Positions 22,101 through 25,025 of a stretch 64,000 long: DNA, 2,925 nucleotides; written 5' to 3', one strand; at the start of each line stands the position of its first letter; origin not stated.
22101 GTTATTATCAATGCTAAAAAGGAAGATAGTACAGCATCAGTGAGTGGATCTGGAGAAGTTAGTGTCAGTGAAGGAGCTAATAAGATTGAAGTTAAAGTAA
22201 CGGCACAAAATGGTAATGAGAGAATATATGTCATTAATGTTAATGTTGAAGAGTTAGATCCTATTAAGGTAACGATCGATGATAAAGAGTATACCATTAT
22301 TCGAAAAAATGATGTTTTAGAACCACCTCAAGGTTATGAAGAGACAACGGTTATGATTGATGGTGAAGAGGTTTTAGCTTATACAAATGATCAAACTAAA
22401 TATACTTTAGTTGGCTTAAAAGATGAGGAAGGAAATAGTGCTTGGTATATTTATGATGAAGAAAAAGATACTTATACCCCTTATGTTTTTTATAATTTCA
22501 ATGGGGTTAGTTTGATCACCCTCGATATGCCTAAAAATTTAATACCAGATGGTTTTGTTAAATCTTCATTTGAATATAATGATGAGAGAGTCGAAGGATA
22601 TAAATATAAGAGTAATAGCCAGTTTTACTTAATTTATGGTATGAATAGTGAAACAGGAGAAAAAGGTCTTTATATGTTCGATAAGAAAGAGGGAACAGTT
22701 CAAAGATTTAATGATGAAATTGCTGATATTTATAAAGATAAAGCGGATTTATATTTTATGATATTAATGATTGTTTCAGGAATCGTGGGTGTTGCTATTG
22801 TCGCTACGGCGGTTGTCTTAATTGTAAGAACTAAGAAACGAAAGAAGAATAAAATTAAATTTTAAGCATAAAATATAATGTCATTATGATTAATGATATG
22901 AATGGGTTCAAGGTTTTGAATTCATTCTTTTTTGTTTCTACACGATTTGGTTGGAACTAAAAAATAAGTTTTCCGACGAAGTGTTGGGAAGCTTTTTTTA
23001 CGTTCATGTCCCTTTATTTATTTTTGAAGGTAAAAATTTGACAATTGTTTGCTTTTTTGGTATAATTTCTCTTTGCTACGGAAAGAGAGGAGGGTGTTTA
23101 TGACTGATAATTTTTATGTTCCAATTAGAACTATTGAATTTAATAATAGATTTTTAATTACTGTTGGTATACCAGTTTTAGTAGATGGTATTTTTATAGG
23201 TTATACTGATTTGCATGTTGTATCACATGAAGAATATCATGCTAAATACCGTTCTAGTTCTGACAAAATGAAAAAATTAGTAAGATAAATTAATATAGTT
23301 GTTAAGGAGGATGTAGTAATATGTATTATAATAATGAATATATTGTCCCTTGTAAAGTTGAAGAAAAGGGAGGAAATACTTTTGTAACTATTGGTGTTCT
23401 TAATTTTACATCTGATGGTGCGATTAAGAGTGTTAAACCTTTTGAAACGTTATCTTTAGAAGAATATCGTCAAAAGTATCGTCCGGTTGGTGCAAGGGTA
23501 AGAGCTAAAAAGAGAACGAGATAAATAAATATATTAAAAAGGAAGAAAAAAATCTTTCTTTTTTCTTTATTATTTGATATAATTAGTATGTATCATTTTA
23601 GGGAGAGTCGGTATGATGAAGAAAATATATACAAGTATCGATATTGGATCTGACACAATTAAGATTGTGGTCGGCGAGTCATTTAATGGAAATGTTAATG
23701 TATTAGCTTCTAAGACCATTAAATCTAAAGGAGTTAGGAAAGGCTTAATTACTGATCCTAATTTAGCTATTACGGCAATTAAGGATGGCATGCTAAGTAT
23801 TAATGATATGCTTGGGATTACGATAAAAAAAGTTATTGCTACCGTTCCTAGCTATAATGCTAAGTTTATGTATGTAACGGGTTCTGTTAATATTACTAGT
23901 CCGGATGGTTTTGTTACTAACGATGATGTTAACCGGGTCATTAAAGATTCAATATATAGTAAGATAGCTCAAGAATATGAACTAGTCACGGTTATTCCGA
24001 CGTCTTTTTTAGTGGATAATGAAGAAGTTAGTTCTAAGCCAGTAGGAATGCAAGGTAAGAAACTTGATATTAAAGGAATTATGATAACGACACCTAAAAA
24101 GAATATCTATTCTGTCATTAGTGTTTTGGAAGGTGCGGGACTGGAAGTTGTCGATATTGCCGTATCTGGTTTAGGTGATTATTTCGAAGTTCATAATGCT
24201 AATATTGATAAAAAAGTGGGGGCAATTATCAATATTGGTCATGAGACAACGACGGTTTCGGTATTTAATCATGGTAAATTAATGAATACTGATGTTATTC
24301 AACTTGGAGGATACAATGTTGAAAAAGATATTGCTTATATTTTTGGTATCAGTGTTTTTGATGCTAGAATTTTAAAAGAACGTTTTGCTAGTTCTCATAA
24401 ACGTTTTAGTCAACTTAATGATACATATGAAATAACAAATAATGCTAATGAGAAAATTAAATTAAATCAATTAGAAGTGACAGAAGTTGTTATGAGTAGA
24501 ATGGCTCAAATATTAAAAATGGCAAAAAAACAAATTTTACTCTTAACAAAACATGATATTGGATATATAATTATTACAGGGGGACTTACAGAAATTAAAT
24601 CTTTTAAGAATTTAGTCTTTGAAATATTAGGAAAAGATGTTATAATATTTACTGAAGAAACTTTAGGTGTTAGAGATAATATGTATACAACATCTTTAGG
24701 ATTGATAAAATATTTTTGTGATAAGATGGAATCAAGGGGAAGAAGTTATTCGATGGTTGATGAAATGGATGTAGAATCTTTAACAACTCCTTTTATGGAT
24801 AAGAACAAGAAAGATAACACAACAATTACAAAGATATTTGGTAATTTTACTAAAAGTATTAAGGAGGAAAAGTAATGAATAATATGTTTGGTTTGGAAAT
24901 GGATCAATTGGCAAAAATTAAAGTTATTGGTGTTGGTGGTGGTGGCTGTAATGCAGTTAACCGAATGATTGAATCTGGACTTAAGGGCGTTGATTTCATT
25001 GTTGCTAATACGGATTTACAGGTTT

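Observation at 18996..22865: Dockerin-bearing SH3b cell-wall-hydrolase-like protein adjacent to a membrane-anchored cadherin-like surface protein: possible two-protein cell-surface complex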

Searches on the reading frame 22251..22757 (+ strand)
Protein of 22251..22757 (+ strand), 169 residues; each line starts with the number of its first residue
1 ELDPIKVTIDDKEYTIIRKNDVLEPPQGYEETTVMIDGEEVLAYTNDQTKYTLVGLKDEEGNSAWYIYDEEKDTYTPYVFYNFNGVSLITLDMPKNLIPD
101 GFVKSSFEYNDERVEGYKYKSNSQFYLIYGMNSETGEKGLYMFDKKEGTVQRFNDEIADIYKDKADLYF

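Call 59: predict_structure(alignment_id=A6)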
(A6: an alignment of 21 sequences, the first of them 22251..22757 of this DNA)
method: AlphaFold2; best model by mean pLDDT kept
length: 169 residues; sequences in the alignment: 21
mean_pLDDT: 87.9   pTM: 0.80
mean pLDDT of the five models: 87.9, 86.9, 86.5, 86.3, 86.2
residues with pLDDT >= 90: 111; 70-90: 42; 50-70: 15; < 50: 1
segments of 3 or more residues with pLDDT < 50: none
pLDDT, mean of each block of 10 residues (from residue 1): 86 90 89 92 95 96 95 94 91 89 90 89 87 93 90 70 56
secondary structure, 60 per line:
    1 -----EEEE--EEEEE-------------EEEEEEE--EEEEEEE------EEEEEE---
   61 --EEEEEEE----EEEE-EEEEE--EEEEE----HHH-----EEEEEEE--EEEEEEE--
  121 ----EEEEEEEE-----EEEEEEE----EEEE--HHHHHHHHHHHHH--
elements in order: E6-9 E12-16 E30-36 E39-45 E52-57 E63-69 E74-77 E79-83 E86-90 E103-109 E112-118 E125-132 E138-144 E149-152 H155-167

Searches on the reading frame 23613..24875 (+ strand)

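Call 64: search_protein_families(library=pfam, proteins=[window:23613-24875:+], max_evalue=0.001)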
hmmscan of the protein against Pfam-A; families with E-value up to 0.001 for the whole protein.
window:23613-24875:+ (420 aa): 3 families
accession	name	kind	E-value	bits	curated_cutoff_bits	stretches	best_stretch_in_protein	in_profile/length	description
PF14450.12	FtsA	-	1.5e-19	71.1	31.8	1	204-363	1-127/127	Cell division protein FtsA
PF02491.25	SHS2_FTSA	-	9.7e-14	51.9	25.4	1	86-159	7-79/79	SHS2 domain inserted in FTSA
PF11104.14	PilM_2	-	3e-08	33.4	27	1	152-256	124-235/340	Type IV pilus assembly protein PilM;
